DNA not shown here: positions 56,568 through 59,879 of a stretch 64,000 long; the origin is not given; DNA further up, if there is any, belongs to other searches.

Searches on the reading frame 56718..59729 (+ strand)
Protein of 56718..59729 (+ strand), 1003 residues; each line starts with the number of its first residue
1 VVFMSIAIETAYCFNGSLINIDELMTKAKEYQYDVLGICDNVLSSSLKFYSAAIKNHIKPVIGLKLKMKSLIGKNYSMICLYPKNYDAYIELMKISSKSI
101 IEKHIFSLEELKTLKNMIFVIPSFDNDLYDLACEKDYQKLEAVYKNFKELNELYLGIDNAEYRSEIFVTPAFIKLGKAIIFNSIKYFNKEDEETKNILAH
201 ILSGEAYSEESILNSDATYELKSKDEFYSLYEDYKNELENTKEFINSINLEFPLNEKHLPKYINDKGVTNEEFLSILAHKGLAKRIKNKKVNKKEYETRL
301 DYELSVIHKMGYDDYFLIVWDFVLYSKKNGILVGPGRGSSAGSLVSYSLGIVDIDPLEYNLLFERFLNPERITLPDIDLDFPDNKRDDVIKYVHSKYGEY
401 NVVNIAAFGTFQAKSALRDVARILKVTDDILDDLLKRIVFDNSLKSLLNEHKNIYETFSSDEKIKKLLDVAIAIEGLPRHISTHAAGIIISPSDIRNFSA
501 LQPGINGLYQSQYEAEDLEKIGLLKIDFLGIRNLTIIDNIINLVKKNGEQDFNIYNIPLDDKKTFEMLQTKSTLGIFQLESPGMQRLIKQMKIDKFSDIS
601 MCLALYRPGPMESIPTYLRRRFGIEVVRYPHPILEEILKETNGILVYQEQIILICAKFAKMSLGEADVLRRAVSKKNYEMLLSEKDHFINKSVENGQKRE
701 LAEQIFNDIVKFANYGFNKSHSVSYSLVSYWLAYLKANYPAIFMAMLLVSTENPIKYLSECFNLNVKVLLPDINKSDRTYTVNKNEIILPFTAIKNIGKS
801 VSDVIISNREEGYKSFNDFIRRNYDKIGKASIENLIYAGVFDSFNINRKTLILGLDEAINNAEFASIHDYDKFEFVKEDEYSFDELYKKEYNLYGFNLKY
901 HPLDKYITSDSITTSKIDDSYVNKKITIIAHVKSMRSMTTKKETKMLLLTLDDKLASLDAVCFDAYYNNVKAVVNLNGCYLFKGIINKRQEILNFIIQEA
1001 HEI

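Call 58: search_protein_families(library=pfam, proteins=[window:56718-59729:+], max_evalue=0.0001)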
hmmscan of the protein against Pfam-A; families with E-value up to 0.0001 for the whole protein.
window:56718-59729:+ (1003 aa): 4 families
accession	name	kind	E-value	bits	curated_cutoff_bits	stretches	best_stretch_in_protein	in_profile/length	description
PF07733.18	DNA_pol3_alpha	-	3.1e-92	309.3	23.9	1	274-530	3-260/260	Bacterial DNA polymerase III alpha NTPase domain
PF17657.6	DNA_pol3_finger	-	4.2e-58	195.8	22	1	533-696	1-166/166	Bacterial DNA polymerase III alpha subunit finger domain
PF14579.12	HHH_6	-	7.2e-24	84.3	25.6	1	765-851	1-90/90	Helix-hairpin-helix motif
PF02811.25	PHP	-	6.1e-11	43.4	26.4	1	10-140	6-141/164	PHP domain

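Call 96: list_cluster_members(proteins=[window:56718-59729:+, window:54132-55322:+, window:59704-61128:-, window:21255-22640:+, window:39894-41189:+])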
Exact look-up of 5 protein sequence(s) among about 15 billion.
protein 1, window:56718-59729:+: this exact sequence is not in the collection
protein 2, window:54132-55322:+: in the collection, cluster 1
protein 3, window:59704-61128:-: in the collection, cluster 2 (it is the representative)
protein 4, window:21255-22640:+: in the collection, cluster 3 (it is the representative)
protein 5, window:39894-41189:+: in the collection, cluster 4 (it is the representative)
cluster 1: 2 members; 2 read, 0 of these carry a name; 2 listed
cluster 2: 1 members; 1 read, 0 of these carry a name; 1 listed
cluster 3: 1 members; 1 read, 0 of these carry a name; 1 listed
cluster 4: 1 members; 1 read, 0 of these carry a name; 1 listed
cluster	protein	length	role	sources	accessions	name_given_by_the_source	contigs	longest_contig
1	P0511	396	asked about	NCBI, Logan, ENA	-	-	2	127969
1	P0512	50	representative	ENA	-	-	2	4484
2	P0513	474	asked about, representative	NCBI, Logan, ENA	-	-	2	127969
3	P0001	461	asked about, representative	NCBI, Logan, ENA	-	-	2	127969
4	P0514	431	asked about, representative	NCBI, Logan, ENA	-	-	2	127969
